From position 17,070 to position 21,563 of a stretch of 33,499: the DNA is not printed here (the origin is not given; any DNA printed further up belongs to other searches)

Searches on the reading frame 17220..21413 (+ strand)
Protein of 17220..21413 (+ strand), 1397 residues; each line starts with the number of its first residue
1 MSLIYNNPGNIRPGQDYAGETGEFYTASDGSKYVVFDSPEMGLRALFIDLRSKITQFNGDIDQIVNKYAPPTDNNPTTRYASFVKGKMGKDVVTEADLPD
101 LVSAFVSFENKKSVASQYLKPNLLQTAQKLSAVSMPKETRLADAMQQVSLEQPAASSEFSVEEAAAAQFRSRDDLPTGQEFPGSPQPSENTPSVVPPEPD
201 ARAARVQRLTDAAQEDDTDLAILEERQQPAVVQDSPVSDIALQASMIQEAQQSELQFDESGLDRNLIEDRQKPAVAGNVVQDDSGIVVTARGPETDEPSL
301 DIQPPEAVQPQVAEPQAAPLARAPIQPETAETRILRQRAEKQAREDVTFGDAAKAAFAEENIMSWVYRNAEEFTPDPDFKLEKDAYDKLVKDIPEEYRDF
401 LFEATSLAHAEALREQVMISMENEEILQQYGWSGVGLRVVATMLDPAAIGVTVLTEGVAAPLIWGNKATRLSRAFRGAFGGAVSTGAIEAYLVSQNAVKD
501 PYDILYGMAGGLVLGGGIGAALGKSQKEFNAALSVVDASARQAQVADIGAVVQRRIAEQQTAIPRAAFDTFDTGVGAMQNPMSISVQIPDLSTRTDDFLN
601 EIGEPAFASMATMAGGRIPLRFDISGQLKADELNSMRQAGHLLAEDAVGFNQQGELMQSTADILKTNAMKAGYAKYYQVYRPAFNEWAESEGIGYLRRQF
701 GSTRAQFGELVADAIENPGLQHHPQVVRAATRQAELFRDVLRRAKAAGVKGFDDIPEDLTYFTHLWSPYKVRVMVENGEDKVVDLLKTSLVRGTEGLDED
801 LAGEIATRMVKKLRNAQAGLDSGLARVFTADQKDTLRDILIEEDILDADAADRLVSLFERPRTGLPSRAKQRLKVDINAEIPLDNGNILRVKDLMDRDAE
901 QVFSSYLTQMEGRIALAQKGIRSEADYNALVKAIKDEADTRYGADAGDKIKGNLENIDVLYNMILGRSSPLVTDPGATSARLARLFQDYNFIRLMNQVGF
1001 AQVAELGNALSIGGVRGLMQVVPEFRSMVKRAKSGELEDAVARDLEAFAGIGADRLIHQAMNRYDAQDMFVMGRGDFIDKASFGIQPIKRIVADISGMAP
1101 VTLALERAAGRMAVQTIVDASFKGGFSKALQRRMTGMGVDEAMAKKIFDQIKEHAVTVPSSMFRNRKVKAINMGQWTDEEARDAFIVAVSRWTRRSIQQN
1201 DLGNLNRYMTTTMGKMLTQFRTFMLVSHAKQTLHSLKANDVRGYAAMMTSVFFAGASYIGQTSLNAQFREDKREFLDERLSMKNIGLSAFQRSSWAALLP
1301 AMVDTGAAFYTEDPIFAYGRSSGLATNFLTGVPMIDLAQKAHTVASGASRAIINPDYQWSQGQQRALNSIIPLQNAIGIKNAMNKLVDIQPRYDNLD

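Call 7: search_protein_families(library=phrogs, max_evalue=0.001, proteins=[window:17220-21413:+])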
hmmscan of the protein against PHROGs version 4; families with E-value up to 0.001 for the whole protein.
window:17220-21413:+ (1397 aa): 5 families
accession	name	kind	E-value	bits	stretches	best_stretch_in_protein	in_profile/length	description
phrog_342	-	head and packaging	2.5e-162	543.6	1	297-1388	176-1224/1235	internal virion protein with endolysin domain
phrog_16310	-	unknown function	3.5e-22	78.7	2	880-1385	925-1405/1411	-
phrog_37474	-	unknown function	7.4e-11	41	1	867-1255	1571-1947/2087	-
phrog_2276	-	tail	2.1e-07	31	1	5-118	495-605/673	tail length tape measure protein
phrog_7694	-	unknown function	7.1e-05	22.8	1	5-101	509-601/675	-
